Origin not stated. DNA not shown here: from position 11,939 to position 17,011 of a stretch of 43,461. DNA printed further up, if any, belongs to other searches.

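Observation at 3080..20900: Exosortase/polysaccharide-export module joined head-to-tail to a truncated dcw module in one roughly 17.8-kb co-directional gene string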

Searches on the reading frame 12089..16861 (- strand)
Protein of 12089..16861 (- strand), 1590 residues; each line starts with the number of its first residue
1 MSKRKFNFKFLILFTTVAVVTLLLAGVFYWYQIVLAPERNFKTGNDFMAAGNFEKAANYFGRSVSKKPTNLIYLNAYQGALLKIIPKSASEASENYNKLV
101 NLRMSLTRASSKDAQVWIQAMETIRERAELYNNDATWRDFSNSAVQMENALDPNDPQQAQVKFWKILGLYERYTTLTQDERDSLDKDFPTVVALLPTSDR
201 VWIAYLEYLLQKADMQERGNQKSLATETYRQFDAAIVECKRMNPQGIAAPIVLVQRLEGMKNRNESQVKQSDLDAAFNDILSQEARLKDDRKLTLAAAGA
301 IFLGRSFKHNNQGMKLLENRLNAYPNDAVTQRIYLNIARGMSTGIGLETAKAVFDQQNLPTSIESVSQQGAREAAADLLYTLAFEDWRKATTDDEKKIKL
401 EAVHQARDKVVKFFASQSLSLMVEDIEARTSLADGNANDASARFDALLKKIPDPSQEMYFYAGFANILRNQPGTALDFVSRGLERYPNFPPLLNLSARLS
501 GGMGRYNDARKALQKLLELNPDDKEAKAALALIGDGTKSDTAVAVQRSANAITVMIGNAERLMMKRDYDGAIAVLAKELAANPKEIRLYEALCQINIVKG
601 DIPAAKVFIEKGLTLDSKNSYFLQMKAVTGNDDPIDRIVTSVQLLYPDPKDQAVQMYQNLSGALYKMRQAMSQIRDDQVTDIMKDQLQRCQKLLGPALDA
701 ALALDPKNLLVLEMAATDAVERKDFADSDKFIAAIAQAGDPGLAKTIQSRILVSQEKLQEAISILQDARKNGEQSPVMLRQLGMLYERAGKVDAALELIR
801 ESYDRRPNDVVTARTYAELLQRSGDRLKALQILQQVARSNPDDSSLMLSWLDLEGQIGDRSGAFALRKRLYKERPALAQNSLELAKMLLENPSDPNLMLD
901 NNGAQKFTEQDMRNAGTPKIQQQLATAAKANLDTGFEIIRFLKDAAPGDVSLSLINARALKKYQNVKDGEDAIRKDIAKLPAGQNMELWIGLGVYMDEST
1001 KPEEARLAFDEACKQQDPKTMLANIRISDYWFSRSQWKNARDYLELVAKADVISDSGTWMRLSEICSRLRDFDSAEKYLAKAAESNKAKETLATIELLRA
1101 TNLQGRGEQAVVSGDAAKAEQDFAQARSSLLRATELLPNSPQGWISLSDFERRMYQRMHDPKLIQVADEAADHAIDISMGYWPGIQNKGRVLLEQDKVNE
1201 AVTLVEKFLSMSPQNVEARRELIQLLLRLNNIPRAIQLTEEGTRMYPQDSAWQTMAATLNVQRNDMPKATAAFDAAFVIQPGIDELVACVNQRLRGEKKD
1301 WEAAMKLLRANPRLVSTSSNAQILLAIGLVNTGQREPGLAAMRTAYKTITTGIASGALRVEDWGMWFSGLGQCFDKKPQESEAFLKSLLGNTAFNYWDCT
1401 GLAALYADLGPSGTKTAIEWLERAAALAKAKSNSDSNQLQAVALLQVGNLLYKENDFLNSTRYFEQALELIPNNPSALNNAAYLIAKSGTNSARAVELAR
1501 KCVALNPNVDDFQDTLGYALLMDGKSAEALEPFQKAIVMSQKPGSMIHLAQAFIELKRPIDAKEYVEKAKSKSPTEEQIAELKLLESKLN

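Call 9: search_protein_families(library=pfam, proteins=[window:12089-16861:-], max_evalue=0.001)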
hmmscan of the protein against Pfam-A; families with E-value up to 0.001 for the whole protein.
window:12089-16861:- (1590 aa): 23 families
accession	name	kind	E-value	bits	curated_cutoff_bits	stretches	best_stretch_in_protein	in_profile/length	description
PF07719.23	TPR_2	-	3.6e-38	127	27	0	502-523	13-34/34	Tetratricopeptide repeat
PF13428.12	TPR_14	-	1.1e-35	118.8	23.5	0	778-817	3-42/44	Tetratricopeptide repeat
PF14559.12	TPR_19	-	5.1e-35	120.1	25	3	1192-1257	1-66/68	Tetratricopeptide repeat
PF13432.12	TPR_16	-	4.3e-28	97.8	32.7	2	1188-1249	3-64/65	Tetratricopeptide repeat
PF13181.12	TPR_8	-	5.4e-22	76.5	25.7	0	1058-1087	3-32/34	Tetratricopeptide repeat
PF00515.34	TPR_1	-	8.9e-19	66.9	27.8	0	1441-1474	1-34/34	Tetratricopeptide repeat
PF13431.12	TPR_17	-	1.1e-18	66.3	24.4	0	1463-1493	1-30/34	Tetratricopeptide repeat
PF13424.12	TPR_12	-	3.3e-18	66.1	30.1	1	778-836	5-71/77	Tetratricopeptide repeat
PF12895.13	ANAPC3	-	4.6e-17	62.5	27.2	0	1195-1257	2-63/82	Anaphase-promoting complex, cyclosome, subunit 3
PF23914.1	TPR_CcmH_CycH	-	7.6e-14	52.3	42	1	782-847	56-124/158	Cytochrome c-type biogenesis protein H TPR domain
PF13176.12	TPR_7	-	1.4e-12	47.1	27.9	0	779-802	2-27/36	Tetratricopeptide repeat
PF13371.12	TPR_9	-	2.5e-08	34.2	35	0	474-533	13-72/73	Tetratricopeptide repeat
PF25064.1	ARM_TT21_5th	-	3.8e-08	34.1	27.8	0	1447-1536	7-98/117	TT21 fifth ARM repeats domain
PF13429.12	TPR_15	-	2.3e-06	27.7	26.2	0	755-836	196-274/280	Tetratricopeptide repeat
PF12569.14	NatA_aux_su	-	2.4e-06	27.2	33.3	0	778-835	194-251/515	N-terminal acetyltransferase A, auxiliary subunit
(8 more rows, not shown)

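Call 42: search_protein_families(library=ncbifam, proteins=[window:12089-16861:-], max_evalue=0.1)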
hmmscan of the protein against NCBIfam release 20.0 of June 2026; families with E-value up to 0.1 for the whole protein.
window:12089-16861:- (1590 aa): 24 families
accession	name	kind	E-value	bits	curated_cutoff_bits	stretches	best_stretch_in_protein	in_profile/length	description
TIGR02917.1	PEP_TPR_lipo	equivalog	3.7e-47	160.8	312.2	6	1426-1569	755-897/899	XrtA/PEP-CTERM system TPR-repeat protein PrsT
NF040959.1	MamA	equivalog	6.3e-24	84.6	200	3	735-836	98-199/204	magnetosome protein MamA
TIGR02521.1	type_IV_pilW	equivalog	4.8e-21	75.4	154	3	1416-1583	49-207/234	type IV pilus biogenesis/stability protein PilW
TIGR00540.1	TPR_hemY_coli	hypoth_equivalog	4.7e-19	68.4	142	5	712-801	120-211/385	heme biosynthesis-associated TPR protein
NF052415.1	T3SS_chap_SctY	equivalog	2.8e-16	59.9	70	2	1189-1275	13-102/106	type III secretion apparatus assembly chaperone SctY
NF033920.0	C39_PA2778_fam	equivalog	9.2e-16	58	150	1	1425-1505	174-253/255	PA2778 family cysteine peptidase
TIGR03939.1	PGA_TPR_OMP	equivalog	3.9e-11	41.9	366.65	3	1420-1570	65-215/800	poly-beta-1,6 N-acetyl-D-glucosamine export porin PgaA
NF033762.1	social_mot_Tgl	equivalog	1.7e-10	40.7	225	1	1459-1537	49-127/252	social motility TPR repeat lipoprotein Tgl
NF008757.0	PRK11788.1-5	equivalog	4.9e-09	35.8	363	1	713-843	185-315/388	lipopolysaccharide assembly protein LapB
TIGR02552.1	LcrH_SycD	equivalog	1e-08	34.9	104.8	1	1477-1583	20-126/136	SycD/LcrH family type III secretion system chaperone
TIGR02795.1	tol_pal_ybgF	equivalog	1.3e-08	35.5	90.1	0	1516-1578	45-111/119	tol-pal system protein YbgF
NF052312.1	T9SS_PorW_SprE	equivalog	1.6e-07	30.4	250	1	1414-1474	306-361/716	type IX secretion system periplasmic lipoprotein PorW/SprE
NF042912.1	Amuc_1098_fam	equivalog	1.8e-07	29.6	750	2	502-574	101-177/805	Amuc_1098 family type IV pilus outer membrane protein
NF033758.1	gliding_GltE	equivalog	8.3e-07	28.3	225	1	781-868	91-178/411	adventurous gliding motility TPR repeat lipoprotein GltE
TIGR00990.1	3a0801s09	subfamily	2.4e-06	26.5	757.25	0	1176-1242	502-568/615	mitochondrial import receptor subunit TOM70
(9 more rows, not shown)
